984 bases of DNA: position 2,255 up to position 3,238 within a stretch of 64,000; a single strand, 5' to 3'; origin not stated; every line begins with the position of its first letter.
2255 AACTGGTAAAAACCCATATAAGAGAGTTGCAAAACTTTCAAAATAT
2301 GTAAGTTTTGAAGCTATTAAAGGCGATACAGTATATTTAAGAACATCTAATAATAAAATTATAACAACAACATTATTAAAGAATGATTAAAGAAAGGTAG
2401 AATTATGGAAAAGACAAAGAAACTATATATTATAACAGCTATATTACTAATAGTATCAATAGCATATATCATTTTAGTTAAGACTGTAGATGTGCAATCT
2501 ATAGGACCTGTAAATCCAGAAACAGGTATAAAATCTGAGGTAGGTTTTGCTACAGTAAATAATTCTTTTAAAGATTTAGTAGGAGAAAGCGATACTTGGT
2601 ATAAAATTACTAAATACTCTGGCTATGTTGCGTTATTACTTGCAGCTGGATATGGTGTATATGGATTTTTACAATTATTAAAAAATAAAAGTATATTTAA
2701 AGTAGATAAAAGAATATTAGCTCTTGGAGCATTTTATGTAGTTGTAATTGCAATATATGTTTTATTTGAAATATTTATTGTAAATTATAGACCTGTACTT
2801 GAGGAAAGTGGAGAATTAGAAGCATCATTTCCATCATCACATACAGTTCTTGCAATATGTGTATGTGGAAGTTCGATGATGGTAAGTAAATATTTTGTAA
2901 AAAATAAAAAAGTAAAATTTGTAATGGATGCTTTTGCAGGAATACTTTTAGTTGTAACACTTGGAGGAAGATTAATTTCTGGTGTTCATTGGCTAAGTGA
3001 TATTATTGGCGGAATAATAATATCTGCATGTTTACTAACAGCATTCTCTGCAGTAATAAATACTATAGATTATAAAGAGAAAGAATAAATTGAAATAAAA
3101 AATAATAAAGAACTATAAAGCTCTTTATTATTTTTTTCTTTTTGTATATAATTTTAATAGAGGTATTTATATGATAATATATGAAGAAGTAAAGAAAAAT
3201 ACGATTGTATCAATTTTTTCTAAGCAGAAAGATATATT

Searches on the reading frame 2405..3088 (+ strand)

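Call 50: search_protein_families(library=pfam, proteins=[window:2405-3088:+], max_evalue=0.01)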
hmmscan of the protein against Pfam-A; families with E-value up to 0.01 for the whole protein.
window:2405-3088:+ (227 aa): 2 families
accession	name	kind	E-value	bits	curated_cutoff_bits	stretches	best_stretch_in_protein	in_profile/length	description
PF01569.27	PAP2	-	2.3e-11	44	27.2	1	137-219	46-126/130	PAP2 superfamily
PF14378.12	PAP2_3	-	0.00024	21.4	27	1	139-208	124-185/190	PAP2 superfamily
